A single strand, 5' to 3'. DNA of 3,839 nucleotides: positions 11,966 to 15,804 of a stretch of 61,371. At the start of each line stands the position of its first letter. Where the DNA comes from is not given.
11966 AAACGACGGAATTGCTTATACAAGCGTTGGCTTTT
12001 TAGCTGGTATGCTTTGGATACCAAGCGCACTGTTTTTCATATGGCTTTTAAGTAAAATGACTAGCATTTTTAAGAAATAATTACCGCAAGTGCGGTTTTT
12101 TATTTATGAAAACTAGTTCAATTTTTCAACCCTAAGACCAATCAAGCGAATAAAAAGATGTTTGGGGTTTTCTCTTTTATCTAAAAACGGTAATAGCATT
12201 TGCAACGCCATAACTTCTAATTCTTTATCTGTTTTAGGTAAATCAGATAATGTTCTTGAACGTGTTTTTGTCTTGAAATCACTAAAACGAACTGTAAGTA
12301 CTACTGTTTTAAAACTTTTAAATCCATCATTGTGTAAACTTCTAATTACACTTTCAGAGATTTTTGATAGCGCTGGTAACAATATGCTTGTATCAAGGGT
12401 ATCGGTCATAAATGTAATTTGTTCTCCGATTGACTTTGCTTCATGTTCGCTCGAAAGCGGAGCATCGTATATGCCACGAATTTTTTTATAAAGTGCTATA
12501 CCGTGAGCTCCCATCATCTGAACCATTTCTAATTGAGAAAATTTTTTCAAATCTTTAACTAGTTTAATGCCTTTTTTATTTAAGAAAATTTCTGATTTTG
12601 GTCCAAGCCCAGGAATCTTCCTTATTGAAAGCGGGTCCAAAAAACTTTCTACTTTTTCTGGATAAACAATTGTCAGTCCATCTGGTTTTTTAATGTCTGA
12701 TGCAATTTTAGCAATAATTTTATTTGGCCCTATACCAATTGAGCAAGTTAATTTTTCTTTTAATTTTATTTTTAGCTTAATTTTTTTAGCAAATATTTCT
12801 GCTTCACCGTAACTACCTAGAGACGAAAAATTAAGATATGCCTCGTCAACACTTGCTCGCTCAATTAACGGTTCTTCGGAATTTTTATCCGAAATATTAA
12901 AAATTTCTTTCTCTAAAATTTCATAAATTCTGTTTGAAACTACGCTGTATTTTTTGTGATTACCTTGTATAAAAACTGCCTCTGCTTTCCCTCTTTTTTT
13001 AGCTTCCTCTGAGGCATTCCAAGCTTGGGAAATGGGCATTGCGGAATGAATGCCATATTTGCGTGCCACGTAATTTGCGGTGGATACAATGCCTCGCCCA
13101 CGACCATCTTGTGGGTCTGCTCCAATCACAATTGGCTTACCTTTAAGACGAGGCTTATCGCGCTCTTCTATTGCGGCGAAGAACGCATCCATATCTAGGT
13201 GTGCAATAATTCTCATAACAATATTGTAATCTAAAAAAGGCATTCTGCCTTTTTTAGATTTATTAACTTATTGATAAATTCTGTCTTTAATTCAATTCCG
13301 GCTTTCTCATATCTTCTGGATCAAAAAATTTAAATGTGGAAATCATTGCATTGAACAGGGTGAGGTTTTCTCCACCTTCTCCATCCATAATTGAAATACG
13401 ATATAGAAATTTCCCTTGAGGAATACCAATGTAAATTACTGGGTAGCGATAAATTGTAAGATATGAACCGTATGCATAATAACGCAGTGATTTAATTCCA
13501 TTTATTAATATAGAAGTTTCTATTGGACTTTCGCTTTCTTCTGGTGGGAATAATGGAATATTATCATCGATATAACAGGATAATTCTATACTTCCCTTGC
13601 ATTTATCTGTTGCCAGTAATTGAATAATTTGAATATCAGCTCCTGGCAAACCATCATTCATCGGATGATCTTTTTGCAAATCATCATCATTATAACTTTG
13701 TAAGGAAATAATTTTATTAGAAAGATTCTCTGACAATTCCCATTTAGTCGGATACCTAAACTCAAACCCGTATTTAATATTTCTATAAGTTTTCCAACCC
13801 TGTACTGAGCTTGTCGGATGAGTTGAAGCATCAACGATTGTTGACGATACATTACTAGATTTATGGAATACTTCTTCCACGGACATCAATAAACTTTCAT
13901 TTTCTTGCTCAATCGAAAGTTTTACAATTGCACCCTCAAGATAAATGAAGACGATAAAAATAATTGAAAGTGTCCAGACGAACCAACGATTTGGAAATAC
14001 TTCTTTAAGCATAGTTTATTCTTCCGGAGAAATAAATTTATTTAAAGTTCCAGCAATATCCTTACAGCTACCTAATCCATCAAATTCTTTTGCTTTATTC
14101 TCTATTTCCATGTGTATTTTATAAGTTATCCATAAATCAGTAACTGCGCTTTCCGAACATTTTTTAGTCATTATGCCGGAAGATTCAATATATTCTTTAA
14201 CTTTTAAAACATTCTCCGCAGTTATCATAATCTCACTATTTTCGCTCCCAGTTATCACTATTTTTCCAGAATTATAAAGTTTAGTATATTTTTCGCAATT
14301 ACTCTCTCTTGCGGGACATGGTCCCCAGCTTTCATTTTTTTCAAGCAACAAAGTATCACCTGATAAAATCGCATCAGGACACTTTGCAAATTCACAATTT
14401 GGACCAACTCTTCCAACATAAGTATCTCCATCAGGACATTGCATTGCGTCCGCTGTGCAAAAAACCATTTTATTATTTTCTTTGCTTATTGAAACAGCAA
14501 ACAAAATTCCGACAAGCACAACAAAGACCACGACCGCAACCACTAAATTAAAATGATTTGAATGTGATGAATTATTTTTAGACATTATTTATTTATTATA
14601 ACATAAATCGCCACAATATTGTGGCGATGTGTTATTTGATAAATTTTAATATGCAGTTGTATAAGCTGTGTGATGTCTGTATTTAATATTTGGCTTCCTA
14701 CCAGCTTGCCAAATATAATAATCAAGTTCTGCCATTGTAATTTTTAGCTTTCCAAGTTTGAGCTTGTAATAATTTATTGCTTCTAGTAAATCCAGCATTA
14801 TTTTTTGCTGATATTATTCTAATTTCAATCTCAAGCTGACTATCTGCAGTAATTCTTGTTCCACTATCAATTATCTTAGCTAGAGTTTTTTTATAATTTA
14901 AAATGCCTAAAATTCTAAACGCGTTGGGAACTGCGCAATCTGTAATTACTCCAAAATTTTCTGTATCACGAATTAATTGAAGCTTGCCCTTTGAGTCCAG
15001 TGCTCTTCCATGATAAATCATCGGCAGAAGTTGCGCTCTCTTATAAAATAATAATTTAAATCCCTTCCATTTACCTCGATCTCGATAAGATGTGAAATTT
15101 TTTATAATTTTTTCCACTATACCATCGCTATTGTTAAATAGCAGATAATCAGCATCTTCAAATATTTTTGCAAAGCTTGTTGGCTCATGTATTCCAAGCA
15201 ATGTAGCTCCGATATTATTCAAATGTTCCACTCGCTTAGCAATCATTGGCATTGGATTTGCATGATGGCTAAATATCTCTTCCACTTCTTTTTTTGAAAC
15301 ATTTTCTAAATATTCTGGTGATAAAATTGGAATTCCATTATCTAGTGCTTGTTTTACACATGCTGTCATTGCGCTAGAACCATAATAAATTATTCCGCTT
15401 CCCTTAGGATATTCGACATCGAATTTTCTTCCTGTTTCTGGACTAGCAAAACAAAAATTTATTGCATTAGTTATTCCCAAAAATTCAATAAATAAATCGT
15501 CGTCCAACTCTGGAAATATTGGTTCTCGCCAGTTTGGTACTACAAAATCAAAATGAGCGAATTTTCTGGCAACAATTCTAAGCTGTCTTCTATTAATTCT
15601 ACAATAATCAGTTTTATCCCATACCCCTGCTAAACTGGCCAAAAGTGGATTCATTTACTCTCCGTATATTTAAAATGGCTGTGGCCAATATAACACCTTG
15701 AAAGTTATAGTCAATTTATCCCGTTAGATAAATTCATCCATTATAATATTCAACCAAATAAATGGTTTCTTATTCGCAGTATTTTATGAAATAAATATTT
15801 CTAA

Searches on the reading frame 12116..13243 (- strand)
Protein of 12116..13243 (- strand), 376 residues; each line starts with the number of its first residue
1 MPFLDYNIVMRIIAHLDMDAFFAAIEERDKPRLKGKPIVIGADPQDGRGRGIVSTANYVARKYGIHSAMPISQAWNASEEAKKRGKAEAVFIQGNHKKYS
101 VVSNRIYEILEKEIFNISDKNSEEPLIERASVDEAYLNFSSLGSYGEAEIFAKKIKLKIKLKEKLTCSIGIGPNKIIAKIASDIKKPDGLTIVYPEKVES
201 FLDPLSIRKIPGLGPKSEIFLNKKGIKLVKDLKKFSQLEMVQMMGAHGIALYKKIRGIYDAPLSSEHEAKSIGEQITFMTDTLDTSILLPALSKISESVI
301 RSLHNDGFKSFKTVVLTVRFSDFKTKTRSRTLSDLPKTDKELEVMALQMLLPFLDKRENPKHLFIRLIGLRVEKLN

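Call 11: search_protein_families(library=pfam, proteins=[window:12116-13243:-], max_evalue=0.001)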
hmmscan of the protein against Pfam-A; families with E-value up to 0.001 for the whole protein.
window:12116-13243:- (376 aa): 4 families
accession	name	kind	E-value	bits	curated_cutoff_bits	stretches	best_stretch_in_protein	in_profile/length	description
PF00817.25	IMS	-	6.8e-37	127.1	23.2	1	16-183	1-148/148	impB/mucB/samB family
PF11799.13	IMS_C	-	1.3e-14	54.9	20.7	1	270-375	2-99/109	impB/mucB/samB family C-terminal domain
PF11798.14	IMS_HHH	-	8.3e-05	23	24.4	1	195-218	1-24/32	IMS family HHH motif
PF21999.2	IMS_HHH_1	-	0.0005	20.9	27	0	209-258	2-52/53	DNA polymerase-iota, thumb domain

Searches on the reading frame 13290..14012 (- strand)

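Call 11: search_protein_families(library=pfam, proteins=[window:13290-14012:-], max_evalue=0.001)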
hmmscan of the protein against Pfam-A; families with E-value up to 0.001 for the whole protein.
window:13290-14012:- (241 aa): 1 family
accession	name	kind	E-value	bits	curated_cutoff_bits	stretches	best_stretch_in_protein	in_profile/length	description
PF18933.6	PsbP_2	-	0.00052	20.5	27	0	62-229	33-184/184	PsbP-like protein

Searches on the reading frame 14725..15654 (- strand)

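Call 11: search_protein_families(library=pfam, proteins=[window:14725-15654:-], max_evalue=0.001)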
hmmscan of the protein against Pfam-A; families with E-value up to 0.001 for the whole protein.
window:14725-15654:- (310 aa): 1 family
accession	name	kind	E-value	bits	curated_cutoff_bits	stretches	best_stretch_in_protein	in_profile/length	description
PF10343.14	Q_salvage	-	1.3e-38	133.7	25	1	51-282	6-229/285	Queuosine salvage protein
